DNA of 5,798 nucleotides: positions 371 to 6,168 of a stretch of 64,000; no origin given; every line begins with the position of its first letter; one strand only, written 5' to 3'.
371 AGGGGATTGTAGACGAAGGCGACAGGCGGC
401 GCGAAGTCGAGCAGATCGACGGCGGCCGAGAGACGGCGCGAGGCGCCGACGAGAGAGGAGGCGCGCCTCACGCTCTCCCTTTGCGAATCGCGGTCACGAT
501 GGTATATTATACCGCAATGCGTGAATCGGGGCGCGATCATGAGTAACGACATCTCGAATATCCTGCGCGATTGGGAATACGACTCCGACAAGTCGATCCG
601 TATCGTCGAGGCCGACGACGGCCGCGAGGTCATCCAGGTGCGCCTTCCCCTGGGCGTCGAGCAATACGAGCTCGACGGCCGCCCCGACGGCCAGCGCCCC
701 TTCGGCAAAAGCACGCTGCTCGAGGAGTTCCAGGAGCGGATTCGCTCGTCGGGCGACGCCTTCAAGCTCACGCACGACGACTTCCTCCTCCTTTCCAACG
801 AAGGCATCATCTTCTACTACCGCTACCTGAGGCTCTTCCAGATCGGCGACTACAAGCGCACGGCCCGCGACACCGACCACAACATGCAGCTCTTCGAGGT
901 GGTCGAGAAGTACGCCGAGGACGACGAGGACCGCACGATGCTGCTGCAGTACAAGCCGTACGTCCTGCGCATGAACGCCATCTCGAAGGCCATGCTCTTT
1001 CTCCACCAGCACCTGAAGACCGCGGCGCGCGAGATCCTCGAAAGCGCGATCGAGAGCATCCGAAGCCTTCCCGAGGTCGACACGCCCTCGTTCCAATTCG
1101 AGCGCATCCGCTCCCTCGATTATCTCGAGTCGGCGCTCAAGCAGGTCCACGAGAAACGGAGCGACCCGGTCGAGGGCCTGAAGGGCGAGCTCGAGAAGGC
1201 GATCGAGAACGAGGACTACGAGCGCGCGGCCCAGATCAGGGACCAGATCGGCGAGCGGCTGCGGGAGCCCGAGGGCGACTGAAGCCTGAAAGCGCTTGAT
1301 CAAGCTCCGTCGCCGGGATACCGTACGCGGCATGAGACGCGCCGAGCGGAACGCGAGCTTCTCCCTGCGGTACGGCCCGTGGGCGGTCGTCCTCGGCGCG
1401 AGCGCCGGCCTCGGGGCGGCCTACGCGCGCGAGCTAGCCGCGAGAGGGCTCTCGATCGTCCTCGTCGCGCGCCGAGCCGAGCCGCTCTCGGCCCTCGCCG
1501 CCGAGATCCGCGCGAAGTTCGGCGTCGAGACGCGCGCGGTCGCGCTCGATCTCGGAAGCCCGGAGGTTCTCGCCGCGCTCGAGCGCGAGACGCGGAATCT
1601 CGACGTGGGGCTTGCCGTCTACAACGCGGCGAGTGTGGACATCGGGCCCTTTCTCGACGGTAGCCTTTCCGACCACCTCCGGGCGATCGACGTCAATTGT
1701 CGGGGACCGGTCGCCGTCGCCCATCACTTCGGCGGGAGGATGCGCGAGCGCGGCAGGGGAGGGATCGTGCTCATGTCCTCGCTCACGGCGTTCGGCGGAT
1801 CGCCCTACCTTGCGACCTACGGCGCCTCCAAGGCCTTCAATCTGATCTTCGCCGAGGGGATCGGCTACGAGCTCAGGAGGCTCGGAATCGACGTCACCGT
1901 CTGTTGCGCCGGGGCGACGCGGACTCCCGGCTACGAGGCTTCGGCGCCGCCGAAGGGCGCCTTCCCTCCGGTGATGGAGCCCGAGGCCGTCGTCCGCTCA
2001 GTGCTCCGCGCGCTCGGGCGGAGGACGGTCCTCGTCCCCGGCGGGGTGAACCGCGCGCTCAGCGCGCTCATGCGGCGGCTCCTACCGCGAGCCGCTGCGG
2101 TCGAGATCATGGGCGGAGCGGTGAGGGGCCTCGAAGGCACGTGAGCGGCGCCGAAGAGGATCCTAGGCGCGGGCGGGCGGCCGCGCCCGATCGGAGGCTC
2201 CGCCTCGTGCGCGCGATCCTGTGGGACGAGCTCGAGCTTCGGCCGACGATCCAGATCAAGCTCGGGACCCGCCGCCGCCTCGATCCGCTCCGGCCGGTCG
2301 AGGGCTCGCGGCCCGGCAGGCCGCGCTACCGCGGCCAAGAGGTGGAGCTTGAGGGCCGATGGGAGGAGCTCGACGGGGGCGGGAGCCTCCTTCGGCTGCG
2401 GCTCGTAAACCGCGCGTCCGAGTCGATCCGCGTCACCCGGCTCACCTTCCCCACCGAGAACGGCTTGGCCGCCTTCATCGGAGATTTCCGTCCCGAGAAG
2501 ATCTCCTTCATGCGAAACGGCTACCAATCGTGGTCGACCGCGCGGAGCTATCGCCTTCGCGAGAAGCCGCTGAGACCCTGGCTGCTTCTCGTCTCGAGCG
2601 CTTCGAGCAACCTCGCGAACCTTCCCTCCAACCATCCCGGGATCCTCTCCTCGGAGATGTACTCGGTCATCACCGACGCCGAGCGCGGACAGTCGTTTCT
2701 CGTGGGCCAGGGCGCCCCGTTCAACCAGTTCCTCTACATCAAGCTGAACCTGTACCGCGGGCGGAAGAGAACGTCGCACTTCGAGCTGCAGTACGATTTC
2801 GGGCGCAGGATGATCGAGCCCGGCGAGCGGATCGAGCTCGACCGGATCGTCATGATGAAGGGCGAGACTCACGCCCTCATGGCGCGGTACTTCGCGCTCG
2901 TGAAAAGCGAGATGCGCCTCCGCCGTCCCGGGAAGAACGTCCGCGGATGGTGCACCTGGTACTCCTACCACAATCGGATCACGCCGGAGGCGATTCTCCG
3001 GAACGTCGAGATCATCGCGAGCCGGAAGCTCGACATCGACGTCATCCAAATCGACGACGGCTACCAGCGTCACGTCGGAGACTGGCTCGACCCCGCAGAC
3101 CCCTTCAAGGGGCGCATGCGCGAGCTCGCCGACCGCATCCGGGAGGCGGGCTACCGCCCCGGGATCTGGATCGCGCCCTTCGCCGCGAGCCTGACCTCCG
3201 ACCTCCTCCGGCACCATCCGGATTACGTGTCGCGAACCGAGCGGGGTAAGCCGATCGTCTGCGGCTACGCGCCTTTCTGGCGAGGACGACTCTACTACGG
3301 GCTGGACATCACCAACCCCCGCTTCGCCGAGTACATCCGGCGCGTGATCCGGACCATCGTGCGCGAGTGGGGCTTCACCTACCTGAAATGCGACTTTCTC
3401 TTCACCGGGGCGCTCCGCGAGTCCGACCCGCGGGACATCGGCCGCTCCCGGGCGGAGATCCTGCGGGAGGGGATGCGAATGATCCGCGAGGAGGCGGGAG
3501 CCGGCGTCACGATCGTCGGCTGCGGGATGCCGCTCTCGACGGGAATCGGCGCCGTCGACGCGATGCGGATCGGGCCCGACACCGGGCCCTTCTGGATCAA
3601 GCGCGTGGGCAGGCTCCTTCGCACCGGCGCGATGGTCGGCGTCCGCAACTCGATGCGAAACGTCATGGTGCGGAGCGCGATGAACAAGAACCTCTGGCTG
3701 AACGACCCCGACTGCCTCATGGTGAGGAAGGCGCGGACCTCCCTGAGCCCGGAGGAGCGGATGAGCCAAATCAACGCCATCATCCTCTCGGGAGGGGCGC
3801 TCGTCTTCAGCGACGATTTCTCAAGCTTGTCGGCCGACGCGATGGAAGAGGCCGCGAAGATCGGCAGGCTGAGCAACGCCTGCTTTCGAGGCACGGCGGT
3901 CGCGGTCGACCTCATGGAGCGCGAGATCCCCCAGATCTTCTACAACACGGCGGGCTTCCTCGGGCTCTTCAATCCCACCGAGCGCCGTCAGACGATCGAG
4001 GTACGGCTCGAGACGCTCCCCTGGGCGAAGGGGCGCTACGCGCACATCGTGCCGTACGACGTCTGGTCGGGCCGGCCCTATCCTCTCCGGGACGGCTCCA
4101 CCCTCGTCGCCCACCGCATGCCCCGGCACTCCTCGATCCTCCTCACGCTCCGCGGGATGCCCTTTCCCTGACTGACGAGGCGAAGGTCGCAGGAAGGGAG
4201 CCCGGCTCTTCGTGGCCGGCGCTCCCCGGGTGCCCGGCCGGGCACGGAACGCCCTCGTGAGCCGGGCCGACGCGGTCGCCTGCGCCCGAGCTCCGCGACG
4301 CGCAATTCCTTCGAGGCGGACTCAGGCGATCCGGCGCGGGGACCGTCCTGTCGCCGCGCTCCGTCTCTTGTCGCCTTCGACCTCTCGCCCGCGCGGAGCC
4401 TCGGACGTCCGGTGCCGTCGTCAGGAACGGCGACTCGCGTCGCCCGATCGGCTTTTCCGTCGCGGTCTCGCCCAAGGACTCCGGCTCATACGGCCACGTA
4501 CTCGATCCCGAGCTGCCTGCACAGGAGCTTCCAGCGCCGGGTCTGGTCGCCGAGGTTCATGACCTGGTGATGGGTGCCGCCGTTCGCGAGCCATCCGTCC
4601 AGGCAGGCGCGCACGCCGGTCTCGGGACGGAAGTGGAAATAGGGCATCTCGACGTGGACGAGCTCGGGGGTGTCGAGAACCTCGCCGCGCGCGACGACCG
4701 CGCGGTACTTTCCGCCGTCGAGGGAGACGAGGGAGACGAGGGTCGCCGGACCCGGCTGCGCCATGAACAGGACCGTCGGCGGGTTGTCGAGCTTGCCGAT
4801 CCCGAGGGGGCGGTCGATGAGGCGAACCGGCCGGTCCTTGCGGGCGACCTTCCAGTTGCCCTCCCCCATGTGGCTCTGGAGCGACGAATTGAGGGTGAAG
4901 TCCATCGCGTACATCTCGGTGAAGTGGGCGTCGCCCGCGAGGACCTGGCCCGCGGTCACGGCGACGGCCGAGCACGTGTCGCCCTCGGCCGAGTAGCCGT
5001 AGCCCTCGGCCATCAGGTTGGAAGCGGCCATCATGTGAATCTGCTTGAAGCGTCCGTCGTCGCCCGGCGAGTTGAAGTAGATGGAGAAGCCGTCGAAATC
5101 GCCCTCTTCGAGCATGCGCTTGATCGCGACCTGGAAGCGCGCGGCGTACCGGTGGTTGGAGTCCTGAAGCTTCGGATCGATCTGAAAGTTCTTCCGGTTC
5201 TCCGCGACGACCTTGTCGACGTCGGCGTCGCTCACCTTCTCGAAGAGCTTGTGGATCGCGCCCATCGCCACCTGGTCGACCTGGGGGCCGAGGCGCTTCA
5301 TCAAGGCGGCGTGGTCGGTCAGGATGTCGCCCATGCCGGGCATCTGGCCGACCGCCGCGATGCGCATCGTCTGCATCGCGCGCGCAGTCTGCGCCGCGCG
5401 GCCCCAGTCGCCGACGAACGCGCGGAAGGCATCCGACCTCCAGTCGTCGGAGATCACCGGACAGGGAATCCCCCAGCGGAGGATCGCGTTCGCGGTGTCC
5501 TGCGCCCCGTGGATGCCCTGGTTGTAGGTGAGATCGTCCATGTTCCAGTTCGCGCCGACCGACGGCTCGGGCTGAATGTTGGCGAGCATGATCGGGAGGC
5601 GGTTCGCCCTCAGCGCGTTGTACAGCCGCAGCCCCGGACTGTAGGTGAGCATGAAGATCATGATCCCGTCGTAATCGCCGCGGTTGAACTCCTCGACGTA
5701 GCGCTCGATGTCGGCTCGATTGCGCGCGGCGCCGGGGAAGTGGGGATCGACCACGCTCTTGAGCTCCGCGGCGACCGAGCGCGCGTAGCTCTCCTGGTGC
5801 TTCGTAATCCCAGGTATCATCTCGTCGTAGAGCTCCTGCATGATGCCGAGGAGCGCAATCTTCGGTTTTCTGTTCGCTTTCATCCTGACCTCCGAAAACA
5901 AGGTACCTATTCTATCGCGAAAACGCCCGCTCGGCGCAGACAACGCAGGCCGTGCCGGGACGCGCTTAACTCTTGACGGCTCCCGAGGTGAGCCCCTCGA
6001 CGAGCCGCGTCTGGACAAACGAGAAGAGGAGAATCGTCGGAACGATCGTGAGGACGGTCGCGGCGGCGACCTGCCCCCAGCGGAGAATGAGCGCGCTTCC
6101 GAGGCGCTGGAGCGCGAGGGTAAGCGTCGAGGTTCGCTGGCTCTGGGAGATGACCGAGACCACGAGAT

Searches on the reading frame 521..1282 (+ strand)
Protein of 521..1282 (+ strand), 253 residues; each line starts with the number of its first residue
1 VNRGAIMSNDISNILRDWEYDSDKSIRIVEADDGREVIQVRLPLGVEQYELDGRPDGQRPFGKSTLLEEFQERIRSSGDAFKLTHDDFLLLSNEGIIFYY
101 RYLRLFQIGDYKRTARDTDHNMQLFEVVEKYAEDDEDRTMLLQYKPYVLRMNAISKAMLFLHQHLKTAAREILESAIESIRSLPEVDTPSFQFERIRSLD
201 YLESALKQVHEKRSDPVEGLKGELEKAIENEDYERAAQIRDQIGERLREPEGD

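Call 34: search_protein_families(library=pfam, proteins=[window:521-1282:+], max_evalue=0.00001)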
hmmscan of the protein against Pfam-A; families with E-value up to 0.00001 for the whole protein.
window:521-1282:+ (253 aa): 1 family
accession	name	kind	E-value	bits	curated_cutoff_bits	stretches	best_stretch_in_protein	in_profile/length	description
PF02151.25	UVR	-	7e-09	35.6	21.5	1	220-244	7-31/36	UvrB/uvrC motif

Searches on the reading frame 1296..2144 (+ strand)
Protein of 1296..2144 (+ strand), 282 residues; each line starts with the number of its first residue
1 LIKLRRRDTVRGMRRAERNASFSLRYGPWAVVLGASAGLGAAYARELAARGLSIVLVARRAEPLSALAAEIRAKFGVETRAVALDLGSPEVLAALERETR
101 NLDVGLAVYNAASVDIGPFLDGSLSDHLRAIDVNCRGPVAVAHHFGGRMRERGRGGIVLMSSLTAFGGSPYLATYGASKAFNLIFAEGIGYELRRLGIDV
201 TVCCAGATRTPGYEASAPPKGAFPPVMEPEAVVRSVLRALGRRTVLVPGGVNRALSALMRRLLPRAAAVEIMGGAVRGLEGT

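Call 34: search_protein_families(library=pfam, proteins=[window:1296-2144:+], max_evalue=0.00001)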
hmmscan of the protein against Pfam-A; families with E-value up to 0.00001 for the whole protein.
window:1296-2144:+ (282 aa): 3 families
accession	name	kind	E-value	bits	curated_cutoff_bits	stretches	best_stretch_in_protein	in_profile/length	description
PF00106.31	adh_short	-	1.6e-31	109.8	26.6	1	29-212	2-186/195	short chain dehydrogenase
PF13561.12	adh_short_C2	-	2.7e-22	79.9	27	1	34-214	1-182/236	Enoyl-(Acyl carrier protein) reductase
PF08659.16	KR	-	1.8e-08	34.9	22.6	1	31-186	4-160/180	KR domain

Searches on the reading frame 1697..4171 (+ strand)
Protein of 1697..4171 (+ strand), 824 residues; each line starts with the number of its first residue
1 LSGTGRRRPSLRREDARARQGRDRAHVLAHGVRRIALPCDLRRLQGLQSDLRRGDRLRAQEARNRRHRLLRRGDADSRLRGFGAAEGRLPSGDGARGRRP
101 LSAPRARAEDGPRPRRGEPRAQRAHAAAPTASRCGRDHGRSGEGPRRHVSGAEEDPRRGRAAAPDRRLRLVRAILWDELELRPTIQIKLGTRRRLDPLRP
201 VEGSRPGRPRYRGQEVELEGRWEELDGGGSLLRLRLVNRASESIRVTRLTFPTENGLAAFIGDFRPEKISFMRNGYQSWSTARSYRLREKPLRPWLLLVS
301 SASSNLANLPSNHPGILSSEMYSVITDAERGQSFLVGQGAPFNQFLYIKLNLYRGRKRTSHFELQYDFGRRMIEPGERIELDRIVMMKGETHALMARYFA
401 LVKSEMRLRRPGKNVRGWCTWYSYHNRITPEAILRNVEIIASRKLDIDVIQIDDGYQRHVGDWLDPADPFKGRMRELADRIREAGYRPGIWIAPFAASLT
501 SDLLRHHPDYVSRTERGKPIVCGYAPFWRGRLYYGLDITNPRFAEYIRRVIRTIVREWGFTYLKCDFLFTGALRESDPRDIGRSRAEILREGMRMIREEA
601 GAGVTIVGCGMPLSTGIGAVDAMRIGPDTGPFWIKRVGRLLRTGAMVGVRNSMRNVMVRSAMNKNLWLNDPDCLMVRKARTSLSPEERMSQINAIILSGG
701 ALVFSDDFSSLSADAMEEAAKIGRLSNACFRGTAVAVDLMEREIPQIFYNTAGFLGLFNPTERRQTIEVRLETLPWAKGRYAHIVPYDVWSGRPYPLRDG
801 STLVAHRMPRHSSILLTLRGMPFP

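Call 34: search_protein_families(library=pfam, proteins=[window:1697-4171:+], max_evalue=0.00001)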
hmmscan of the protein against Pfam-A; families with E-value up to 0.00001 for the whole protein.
window:1697-4171:+ (824 aa): 1 family
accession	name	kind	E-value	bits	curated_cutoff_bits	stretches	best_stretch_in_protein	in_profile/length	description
PF02065.24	Melibiase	-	5.3e-11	42.5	27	1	441-567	66-191/347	Melibiase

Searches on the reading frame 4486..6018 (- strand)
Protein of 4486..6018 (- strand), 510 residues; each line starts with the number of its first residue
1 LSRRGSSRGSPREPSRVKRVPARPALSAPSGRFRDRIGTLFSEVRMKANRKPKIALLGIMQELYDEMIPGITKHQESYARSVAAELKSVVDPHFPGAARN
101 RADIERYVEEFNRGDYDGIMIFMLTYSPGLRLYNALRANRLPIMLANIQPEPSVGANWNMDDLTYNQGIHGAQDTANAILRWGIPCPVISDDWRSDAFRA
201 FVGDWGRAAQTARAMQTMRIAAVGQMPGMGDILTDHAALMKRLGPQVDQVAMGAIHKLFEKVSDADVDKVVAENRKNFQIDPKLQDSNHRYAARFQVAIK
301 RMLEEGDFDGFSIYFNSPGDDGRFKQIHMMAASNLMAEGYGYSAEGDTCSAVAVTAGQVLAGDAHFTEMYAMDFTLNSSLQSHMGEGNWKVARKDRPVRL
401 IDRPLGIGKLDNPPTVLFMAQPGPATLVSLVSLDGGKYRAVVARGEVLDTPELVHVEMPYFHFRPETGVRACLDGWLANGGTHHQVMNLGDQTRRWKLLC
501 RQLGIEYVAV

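Call 6: search_protein_families(library=ncbifam, proteins=[window:4486-6018:-])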
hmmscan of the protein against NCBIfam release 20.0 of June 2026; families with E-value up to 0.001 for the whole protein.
window:4486-6018:- (510 aa): 2 families
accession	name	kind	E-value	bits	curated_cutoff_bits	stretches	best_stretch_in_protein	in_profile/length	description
NF002795.0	PRK02929.1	equivalog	8.1e-52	176.5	622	1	60-509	15-474/499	L-arabinose isomerase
NF048012.1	SlpQosIsomSftI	equivalog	3.1e-10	39.4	700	1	99-507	45-440/443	sulfoquinovose isomerase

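Call 57: search_protein_families(library=pfam, proteins=[window:4486-6018:-], max_evalue=0.0001)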
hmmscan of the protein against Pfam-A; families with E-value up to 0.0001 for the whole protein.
window:4486-6018:- (510 aa): 4 families
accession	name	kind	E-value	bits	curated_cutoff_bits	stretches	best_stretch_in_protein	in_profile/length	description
PF11762.14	Arabinose_Iso_C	-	7.6e-35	120.2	25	1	364-506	2-144/144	L-arabinose isomerase C-terminal domain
PF24856.1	AraA_central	-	4.8e-20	72.9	24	1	237-361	20-146/148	L-arabinose isomerase central domain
PF02610.21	AraA_N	-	3.2e-08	33.9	24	1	61-214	10-166/168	L-arabinose isomerase N-terminal domain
PF02952.23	Fucose_iso_C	-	4.6e-07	30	29.3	1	419-508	46-140/143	L-fucose isomerase, C-terminal domain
